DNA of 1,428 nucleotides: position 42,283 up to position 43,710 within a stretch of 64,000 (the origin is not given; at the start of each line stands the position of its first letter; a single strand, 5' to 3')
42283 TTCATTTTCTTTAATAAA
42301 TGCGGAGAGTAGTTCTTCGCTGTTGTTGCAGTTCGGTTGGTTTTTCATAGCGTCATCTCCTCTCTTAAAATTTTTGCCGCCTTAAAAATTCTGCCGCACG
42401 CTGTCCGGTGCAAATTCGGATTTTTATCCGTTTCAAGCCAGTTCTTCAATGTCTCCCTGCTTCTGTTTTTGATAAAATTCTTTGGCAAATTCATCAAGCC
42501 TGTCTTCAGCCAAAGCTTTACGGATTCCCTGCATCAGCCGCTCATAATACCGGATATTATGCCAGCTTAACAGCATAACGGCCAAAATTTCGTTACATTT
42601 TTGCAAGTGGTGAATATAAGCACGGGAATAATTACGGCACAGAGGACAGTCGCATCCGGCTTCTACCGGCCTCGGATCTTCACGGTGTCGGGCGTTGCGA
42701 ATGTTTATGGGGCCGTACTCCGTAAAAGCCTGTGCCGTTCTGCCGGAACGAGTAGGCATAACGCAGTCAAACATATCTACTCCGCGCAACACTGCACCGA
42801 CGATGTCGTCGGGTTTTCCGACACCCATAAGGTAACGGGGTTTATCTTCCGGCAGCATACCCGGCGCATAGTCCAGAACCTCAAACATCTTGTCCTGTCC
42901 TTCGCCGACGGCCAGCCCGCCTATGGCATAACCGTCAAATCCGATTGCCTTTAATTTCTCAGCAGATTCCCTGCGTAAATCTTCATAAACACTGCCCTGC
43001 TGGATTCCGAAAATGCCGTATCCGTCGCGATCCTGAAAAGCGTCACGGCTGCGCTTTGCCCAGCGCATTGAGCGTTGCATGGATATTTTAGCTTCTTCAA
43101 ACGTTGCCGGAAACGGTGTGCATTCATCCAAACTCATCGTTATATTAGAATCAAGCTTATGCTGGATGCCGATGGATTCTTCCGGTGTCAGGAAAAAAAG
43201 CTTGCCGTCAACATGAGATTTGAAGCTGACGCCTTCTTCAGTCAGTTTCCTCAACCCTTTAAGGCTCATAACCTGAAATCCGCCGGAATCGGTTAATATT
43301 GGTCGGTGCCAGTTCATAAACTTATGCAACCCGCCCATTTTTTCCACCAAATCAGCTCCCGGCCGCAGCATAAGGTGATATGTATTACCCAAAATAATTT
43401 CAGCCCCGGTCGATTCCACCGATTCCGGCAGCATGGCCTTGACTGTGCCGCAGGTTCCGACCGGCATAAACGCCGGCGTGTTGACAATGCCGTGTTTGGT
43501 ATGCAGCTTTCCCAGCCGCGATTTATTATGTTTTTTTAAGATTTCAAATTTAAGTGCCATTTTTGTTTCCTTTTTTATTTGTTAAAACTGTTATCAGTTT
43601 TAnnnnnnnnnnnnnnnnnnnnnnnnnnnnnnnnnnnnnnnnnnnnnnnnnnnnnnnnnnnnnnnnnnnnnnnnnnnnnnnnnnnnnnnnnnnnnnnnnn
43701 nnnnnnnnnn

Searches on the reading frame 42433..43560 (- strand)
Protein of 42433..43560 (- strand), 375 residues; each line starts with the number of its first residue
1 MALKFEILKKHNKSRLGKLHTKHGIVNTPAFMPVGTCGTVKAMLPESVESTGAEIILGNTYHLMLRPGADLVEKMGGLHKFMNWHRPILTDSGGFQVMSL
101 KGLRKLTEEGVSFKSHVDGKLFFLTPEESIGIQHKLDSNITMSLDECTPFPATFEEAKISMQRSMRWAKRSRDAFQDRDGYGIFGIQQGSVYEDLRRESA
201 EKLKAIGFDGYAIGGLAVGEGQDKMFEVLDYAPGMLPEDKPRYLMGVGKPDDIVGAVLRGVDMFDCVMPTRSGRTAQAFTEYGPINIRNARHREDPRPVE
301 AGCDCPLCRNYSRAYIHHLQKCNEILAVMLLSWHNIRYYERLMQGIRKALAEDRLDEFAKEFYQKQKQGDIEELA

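Call 41: search_protein_families(library=pfam, proteins=[window:42433-43560:-], max_evalue=0.00001)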
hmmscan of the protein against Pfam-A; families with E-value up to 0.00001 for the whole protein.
window:42433-43560:- (375 aa): 1 family
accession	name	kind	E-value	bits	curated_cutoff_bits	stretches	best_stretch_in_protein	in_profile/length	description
PF01702.25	TGT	-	1.6e-158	527.8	26.3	1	14-367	3-356/357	Queuine tRNA-ribosyltransferase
